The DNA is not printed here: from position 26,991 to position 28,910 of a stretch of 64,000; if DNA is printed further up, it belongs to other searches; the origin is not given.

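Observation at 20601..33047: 4148-aa secreted giant protein with an unrecognised domain architecture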

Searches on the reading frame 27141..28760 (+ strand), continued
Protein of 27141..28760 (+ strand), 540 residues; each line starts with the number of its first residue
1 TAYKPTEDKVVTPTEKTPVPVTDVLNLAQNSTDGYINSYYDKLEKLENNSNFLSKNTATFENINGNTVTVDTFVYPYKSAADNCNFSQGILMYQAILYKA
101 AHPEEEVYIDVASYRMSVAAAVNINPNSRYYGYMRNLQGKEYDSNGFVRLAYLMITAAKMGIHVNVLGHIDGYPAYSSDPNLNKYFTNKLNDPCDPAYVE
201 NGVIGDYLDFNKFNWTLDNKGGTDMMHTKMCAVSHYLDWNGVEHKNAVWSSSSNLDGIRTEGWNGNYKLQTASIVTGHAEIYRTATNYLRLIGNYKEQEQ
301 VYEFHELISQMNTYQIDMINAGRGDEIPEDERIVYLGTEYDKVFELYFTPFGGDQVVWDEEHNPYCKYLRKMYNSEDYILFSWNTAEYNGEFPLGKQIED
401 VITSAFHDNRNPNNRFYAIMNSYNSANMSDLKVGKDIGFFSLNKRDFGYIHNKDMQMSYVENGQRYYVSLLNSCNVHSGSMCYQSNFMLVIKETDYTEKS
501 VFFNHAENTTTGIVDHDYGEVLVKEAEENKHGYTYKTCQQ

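Call 29: search_protein_families(library=pfam, max_evalue=0.001, proteins=[L050:11531-14281:+, L038:2129-5059:+, L039:9829-12450:+, L036:2762-4363:+, L048:3706-5379:+, L049:4243-5700:+, L059:1889-3745:+, L074:11465-13327:+, L071:4558-7626:+, L075:11468-13876:+])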
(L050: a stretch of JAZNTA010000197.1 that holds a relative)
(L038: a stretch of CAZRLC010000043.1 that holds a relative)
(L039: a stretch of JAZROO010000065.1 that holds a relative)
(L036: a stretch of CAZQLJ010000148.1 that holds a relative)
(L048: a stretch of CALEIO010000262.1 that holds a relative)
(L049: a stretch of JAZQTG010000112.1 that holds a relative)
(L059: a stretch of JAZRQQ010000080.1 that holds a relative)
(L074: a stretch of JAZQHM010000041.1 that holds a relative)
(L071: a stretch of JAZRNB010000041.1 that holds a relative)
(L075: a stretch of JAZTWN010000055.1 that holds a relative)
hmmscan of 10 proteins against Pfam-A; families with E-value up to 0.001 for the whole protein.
L050:11531-14281:+ (917 aa): 7 families
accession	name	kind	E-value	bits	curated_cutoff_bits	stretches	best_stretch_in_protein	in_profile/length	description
PF13385.13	Laminin_G_3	-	2.8e-13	50.7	27.6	1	112-244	26-150/151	Concanavalin A-like lectin/glucanases superfamily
PF00041.27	fn3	-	2.9e-11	43.8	25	1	740-806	7-72/84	Fibronectin type III domain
PF00149.33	Metallophos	-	5.3e-10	40.5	21.5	1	304-547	2-189/191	Calcineurin-like phosphoesterase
PF02368.24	Big_2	-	3.9e-07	30.4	22.8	1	5-69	8-77/79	Bacterial Ig-like domain (group 2)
PF21461.3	HL_N-beta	-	0.00012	22.3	27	1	28-61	13-46/57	Hyaluronate lyase, N-terminal beta-sheet domain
PF02973.23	Sialidase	-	0.00027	20.9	26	1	153-245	88-182/189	Sialidase, N-terminal domain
PF22359.2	Big-like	-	0.00099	19.7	27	0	42-72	17-47/48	Bacterial Ig-like domain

L038:2129-5059:+ (977 aa): 6 families
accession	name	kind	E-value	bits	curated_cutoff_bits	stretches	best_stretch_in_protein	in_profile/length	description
PF00149.33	Metallophos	-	1.4e-12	48.9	21.5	1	311-516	2-189/191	Calcineurin-like phosphoesterase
PF13385.13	Laminin_G_3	-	9.1e-11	42.6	27.6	1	106-252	18-151/151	Concanavalin A-like lectin/glucanases superfamily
PF02368.24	Big_2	-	3e-10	40.3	22.8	1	8-76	7-79/79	Bacterial Ig-like domain (group 2)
PF00404.24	Dockerin_1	-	3.5e-09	37.2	22.9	1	917-972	1-56/57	Dockerin type I domain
PF00041.27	fn3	-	7.7e-09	36.1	25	1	710-786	10-83/84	Fibronectin type III domain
PF22359.2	Big-like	-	5.5e-06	27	27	1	34-78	4-48/48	Bacterial Ig-like domain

L039:9829-12450:+ (874 aa): 5 families
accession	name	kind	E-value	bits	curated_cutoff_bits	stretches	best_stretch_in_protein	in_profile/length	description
PF00395.25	SLH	-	4.1e-40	135.9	20.8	3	753-795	2-44/44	S-layer homology domain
PF13385.13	Laminin_G_3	-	9.1e-14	52.3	27.6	1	118-246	31-151/151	Concanavalin A-like lectin/glucanases superfamily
PF00149.33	Metallophos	-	4.6e-10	40.7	21.5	1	305-548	2-189/191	Calcineurin-like phosphoesterase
PF02368.24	Big_2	-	4.6e-10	39.8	22.8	1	4-66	7-73/79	Bacterial Ig-like domain (group 2)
PF22359.2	Big-like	-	4.2e-05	24.1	27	1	28-72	2-46/48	Bacterial Ig-like domain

L036:2762-4363:+ (534 aa): 2 families
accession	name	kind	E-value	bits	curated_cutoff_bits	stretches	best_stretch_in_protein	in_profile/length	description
PF00149.33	Metallophos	-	1.9e-13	51.7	21.5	1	246-461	3-189/191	Calcineurin-like phosphoesterase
PF13385.13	Laminin_G_3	-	3.7e-12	47.1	27.6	1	27-184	14-150/151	Concanavalin A-like lectin/glucanases superfamily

L048:3706-5379:+ (558 aa): 3 families
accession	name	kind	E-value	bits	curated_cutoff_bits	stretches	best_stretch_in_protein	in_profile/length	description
PF13385.13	Laminin_G_3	-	1.7e-16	61.1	27.6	1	102-248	16-151/151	Concanavalin A-like lectin/glucanases superfamily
PF00149.33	Metallophos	-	8.5e-11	43.1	21.5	1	307-501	2-159/191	Calcineurin-like phosphoesterase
PF02368.24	Big_2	-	5.3e-06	26.7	22.8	1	11-69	11-75/79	Bacterial Ig-like domain (group 2)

L049:4243-5700:+ (486 aa): 6 families
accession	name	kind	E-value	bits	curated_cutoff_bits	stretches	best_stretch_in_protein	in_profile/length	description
PF13385.13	Laminin_G_3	-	1.1e-10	42.3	27.6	1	105-241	18-143/151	Concanavalin A-like lectin/glucanases superfamily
PF00041.27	fn3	-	6.8e-10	39.5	25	1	309-383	3-75/84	Fibronectin type III domain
PF21461.3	HL_N-beta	-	1.6e-06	28.2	27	1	31-64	12-45/57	Hyaluronate lyase, N-terminal beta-sheet domain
PF02368.24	Big_2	-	3.8e-06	27.2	22.8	1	8-69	7-74/79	Bacterial Ig-like domain (group 2)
PF21910.2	GH85_C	-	0.0001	23.1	27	0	323-366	19-61/95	GH85 endohexosaminidases, C-terminal domain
PF25814.1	fn3_SORL1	-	0.00058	20.3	27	0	395-463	1-70/90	SORL1-like, fn3 domain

L059:1889-3745:+ (619 aa): 4 families
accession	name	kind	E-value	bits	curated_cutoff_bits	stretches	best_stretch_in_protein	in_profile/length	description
PF13385.13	Laminin_G_3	-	1.5e-14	54.9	27.6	1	101-243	18-150/151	Concanavalin A-like lectin/glucanases superfamily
PF00149.33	Metallophos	-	1.6e-11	45.4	21.5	1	303-546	2-189/191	Calcineurin-like phosphoesterase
PF02368.24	Big_2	-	6.1e-05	23.3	22.8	1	24-70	31-78/79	Bacterial Ig-like domain (group 2)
PF21461.3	HL_N-beta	-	0.00035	20.7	27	0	33-69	18-55/57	Hyaluronate lyase, N-terminal beta-sheet domain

L074:11465-13327:+ (621 aa): 3 families
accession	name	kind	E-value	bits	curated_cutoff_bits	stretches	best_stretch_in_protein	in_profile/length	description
PF13385.13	Laminin_G_3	-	4.4e-17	63.1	27.6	1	97-245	13-150/151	Concanavalin A-like lectin/glucanases superfamily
PF00149.33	Metallophos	-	1.9e-11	45.2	21.5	1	305-548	2-189/191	Calcineurin-like phosphoesterase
PF02368.24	Big_2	-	8e-09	35.8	22.8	1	25-68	32-76/79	Bacterial Ig-like domain (group 2)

L071:4558-7626:+ (1023 aa): 7 families
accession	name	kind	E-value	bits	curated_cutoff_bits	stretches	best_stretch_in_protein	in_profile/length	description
PF13385.13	Laminin_G_3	-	2.1e-13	51.1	27.6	1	102-246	18-151/151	Concanavalin A-like lectin/glucanases superfamily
PF00149.33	Metallophos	-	6e-12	46.8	21.5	1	305-548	2-189/191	Calcineurin-like phosphoesterase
PF00404.24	Dockerin_1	-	2.3e-07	31.3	22.9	1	961-1012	1-52/57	Dockerin type I domain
PF02368.24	Big_2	-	6e-07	29.8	22.8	1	2-71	4-78/79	Bacterial Ig-like domain (group 2)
PF18887.5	MBG_3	-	1.1e-05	25.8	25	1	882-953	2-70/72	MBG domain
PF16392.11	DUF5001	-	0.00012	22.4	23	0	933-981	1-47/86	Ig-like domain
PF17883.6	MBG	-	0.00037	21.3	23.3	0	881-939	3-70/97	MBG domain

L075:11468-13876:+ (803 aa): 5 families
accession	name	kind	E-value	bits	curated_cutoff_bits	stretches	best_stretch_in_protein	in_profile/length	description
PF13385.13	Laminin_G_3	-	7.3e-17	62.4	27.6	1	100-246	16-151/151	Concanavalin A-like lectin/glucanases superfamily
PF00149.33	Metallophos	-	6.2e-09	37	21.5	1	305-548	2-189/191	Calcineurin-like phosphoesterase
PF00404.24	Dockerin_1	-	3.1e-08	34.1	22.9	1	742-792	2-52/57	Dockerin type I domain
PF02368.24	Big_2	-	2.2e-06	27.9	22.8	1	1-72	3-79/79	Bacterial Ig-like domain (group 2)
PF21461.3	HL_N-beta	-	4.3e-05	23.7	27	1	31-68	15-53/57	Hyaluronate lyase, N-terminal beta-sheet domain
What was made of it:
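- Relatives carry C-terminal SLH or dockerin domains (call 29). Metallophos phosphoesterase is present (call 29). The recurrent fusion of the family to a Metallophos phosphoesterase (call 29) resembles the nuclease plus nucleotidase pairs of Gram-positive surfaces (general knowledge).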

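Call 45: search_solved_structures(query=L050:12401-13240:+, max_evalue=0.01)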
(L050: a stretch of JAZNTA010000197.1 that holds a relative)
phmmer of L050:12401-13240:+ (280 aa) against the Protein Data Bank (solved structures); distinct sequences matched with E-value up to 0.01: 0.

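Call 46: search_protein_families(library=ncbifam, max_evalue=0.01, proteins=[L050:12401-13240:+, L039:10699-11538:+])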
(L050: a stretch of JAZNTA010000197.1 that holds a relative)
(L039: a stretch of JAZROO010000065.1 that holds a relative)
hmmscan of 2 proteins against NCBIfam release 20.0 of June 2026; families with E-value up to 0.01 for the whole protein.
L050:12401-13240:+ (280 aa): 1 family
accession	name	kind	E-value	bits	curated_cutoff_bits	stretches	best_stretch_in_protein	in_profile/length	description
NF050112.1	PhdiestSpdARhizob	equivalog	0.0018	18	400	0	42-101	34-91/264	2', 3'cyclic nucleotide phosphodiesterase SpdA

L039:10699-11538:+ (280 aa): 2 families
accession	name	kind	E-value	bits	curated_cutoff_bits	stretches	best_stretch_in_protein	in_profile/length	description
TIGR04123.1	P_estr_lig_assc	hypoth_equivalog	0.002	17.5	150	1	47-103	63-121/207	ligase-associated DNA damage response endonuclease PdeM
NF050112.1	PhdiestSpdARhizob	equivalog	0.0092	15.6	400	0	45-101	36-90/264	2', 3'cyclic nucleotide phosphodiesterase SpdA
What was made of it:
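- The Metallophos domain gave no nucleotidase-specific match (calls 45, 46).
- Tried and rejected: PDB gave nothing, and NCBIfam gave only sub-threshold cyclic-nucleotide phosphodiesterase and PdeM hits (calls 45, 46).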

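Call 50: search_protein_representatives(alignment_id=A1)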
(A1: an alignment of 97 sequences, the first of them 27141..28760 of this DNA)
Query: 97 sequences, 591 profile positions. Proteins with E-value up to 0.001 (for the whole library): 205; up to 1e-10: 179; up to 1e-30: 120. The best 150 are listed.
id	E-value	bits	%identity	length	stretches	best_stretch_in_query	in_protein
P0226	7.2e-248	840.1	-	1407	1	14-567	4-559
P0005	9.2e-241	816.7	-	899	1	1-560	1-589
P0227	1.4e-239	812.8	-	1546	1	1-563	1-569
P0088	8.5e-238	806.9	-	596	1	1-556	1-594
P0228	6.2e-232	787.5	-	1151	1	1-560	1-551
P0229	9.0e-228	773.8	-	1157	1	1-574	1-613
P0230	4.9e-227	771.3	-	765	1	2-568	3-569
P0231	2.8e-222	755.6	-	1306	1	5-568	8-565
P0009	9.6e-217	737.3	-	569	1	81-576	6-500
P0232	7.2e-214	727.9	-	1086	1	17-565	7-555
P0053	1.8e-212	723.3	-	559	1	1-555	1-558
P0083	2.5e-212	722.8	-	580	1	5-557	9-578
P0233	9.2e-208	707.7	-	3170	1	61-559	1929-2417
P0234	6.3e-207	704.9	-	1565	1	61-557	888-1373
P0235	3.0e-204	696.1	-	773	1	1-566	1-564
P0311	3.1e-60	220.5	-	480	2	94-340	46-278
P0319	8.3e-49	182.8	-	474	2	91-353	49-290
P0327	2.2e-39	151.6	-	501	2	38-350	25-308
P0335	4.2e-30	121.0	-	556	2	70-340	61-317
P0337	2.7e-29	118.3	-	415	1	105-551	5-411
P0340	2.2e-27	112.0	-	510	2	89-434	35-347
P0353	2.0e-22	95.7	-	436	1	111-551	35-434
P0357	3.1e-21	91.7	-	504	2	251-549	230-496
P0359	4.8e-20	87.8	-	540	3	382-547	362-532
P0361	1.3e-18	83.0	-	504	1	98-540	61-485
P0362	1.4e-18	83.0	-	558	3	382-551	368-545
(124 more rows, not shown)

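Call 51: search_protein_families(library=pfam, max_evalue=0.01, proteins=[P0311, P0327, P0337, P0340, P0353, P0357, P0359, P0361, P0362, P0335])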
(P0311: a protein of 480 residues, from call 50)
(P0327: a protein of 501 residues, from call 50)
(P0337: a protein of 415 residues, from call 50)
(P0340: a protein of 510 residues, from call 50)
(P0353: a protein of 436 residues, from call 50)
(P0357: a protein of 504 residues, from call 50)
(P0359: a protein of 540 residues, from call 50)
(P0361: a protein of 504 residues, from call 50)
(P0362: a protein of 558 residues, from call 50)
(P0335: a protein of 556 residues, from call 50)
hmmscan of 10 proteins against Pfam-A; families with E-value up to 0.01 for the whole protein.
P0311 (480 aa): 1 family
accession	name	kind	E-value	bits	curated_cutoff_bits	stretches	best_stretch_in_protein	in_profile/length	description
PF13091.12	PLDc_2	-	0.0002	21.6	27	0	122-239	15-108/132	PLD-like domain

P0327 (501 aa): 1 family
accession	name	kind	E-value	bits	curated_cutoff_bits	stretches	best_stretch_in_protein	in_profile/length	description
PF13091.12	PLDc_2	-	0.0034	17.7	27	0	157-257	22-102/132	PLD-like domain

P0337 (415 aa): 1 family
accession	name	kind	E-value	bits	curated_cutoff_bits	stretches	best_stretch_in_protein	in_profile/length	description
PF13091.12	PLDc_2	-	3.2e-05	24.2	27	0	348-409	77-131/132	PLD-like domain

P0340 (510 aa): 1 family
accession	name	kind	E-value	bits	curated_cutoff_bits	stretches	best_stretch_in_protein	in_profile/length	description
PF13091.12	PLDc_2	-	8.3e-06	26.1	27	1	120-214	22-101/132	PLD-like domain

P0353 (436 aa): 1 family
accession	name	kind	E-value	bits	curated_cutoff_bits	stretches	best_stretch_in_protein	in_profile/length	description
PF13091.12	PLDc_2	-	7.6e-07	29.5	27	1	101-239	23-132/132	PLD-like domain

P0357 (504 aa): 1 family
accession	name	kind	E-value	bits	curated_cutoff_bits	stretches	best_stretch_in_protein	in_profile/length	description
PF13091.12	PLDc_2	-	6.1e-11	42.7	27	2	421-497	65-128/132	PLD-like domain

P0359 (540 aa): 2 families
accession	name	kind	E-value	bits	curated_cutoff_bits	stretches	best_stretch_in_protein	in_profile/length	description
PF13091.12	PLDc_2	-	3.2e-08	33.9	27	1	197-312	21-129/132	PLD-like domain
PF09565.16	RE_NgoFVII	-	0.0024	17.7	23.8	1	475-533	91-146/162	NgoFVII restriction endonuclease N-terminal PLD domain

P0361 (504 aa): 2 families
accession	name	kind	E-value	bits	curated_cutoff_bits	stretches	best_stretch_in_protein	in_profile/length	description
PF13091.12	PLDc_2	-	3.1e-07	30.7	27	1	140-282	22-132/132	PLD-like domain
PF13090.12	PP_kinase_C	-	0.0085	16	25.8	0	140-191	40-93/172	Polyphosphate kinase C-terminal domain 2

P0362 (558 aa): 1 family
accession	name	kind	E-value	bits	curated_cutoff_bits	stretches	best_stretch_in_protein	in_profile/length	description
PF13091.12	PLDc_2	-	8.1e-07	29.4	27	1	156-283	22-132/132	PLD-like domain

P0335 (556 aa): 1 family
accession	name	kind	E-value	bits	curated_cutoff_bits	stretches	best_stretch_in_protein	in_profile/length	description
PF13091.12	PLDc_2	-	2.9e-05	24.4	27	0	161-275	22-102/132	PLD-like domain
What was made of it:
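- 27174..28688 (+): PLD-superfamily-fold domain (aa 2192-2696), from a new sequence family. The family profile reaches PLDc_2-positive distant relatives (calls 50, 51).
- Closest known: Phospholipase D. Same: Distant relatives of the family reach PF13091 (call 51).
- Distant family members pass the Pfam PLDc_2 gathering score (call 51).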
